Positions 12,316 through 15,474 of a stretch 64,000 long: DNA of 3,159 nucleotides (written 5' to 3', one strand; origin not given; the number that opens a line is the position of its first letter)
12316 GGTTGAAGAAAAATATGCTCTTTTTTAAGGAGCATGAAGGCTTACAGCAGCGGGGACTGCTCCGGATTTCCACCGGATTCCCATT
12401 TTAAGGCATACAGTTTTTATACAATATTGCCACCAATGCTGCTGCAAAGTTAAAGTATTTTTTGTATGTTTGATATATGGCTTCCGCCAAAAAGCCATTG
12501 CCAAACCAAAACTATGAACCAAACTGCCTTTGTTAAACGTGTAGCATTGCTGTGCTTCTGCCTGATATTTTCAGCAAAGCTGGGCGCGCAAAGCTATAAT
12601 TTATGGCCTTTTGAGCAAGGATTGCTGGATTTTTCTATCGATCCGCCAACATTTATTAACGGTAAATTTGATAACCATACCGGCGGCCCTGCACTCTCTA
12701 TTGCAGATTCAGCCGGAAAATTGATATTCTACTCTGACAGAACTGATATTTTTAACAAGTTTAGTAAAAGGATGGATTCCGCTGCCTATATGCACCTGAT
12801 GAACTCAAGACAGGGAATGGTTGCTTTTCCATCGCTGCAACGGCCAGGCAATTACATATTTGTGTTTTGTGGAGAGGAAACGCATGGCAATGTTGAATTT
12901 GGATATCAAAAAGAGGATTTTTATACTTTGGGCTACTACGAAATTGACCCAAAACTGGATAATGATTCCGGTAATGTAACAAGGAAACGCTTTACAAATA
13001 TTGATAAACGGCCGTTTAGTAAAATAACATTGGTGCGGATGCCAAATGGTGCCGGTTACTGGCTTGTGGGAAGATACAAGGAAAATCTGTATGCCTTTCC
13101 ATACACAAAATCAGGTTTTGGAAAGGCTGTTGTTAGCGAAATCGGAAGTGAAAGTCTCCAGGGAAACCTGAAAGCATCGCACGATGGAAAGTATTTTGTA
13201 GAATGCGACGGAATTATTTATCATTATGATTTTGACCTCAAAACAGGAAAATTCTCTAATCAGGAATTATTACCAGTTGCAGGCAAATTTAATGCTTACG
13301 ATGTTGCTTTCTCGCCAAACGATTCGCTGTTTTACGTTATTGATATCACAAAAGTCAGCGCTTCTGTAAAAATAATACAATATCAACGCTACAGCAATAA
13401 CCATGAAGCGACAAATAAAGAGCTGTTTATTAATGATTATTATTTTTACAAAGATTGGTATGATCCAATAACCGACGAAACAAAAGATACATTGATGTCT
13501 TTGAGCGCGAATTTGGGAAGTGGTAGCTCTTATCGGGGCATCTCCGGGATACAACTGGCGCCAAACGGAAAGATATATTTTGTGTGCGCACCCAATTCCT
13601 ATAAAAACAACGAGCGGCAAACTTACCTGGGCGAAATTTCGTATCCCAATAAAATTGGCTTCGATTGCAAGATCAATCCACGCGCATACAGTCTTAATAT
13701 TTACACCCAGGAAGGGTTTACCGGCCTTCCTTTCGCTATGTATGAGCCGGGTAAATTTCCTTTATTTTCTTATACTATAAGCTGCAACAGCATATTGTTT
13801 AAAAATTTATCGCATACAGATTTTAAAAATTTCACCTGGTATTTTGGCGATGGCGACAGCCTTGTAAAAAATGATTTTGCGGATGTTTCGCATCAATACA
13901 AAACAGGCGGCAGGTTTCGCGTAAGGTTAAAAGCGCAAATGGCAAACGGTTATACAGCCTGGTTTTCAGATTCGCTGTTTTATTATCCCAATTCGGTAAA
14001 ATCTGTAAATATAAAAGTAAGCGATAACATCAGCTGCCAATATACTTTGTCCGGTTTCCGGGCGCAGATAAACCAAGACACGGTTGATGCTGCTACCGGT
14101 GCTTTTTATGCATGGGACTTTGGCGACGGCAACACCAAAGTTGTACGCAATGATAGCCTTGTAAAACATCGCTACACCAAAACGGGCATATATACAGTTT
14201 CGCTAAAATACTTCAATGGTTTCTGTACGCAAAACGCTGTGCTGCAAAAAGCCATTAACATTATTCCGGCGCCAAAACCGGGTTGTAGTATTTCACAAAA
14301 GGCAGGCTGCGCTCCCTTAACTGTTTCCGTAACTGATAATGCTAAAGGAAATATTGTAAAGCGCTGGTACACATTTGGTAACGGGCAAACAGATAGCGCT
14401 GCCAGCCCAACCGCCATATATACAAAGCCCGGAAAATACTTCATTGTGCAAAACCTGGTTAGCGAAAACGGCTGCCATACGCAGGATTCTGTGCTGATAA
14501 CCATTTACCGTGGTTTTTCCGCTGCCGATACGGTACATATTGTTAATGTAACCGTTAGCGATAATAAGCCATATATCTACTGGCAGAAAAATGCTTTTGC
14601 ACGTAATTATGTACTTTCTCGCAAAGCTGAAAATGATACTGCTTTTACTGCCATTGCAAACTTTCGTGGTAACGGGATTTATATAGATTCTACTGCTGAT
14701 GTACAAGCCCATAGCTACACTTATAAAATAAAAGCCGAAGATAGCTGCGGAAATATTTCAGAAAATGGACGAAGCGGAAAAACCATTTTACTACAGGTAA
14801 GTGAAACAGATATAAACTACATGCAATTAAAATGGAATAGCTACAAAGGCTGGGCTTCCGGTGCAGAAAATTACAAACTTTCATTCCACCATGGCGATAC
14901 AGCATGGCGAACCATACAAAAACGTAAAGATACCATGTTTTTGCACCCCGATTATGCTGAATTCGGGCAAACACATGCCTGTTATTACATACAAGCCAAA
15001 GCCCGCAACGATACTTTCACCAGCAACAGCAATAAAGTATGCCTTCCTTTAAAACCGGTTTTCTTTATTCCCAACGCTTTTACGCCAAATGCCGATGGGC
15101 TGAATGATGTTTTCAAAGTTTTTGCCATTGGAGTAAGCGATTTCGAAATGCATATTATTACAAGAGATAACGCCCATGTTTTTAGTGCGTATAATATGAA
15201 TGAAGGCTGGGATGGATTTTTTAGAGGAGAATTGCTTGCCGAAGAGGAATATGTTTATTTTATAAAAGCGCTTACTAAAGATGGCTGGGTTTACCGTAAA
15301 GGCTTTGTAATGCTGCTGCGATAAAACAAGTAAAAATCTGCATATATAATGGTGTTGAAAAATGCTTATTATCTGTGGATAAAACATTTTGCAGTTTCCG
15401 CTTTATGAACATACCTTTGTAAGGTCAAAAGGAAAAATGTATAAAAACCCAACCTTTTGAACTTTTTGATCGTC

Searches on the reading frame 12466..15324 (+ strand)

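Call 66: search_protein_families(library=pfam, proteins=[window:12466-15324:+], max_evalue=0.00001)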
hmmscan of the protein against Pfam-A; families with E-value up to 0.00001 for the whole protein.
window:12466-15324:+ (952 aa): 3 families
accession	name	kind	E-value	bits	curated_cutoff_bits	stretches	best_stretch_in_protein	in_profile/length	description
PF18911.6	PKD_4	-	2.5e-23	82.4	27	2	544-581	33-67/85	PKD domain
PF00801.26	PKD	-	4e-20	72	23.5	1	533-586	21-69/80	PKD domain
PF13585.12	CHU_C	-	9.4e-11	42.1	27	1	868-950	3-86/86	CHU_C Type IX secretion signal domain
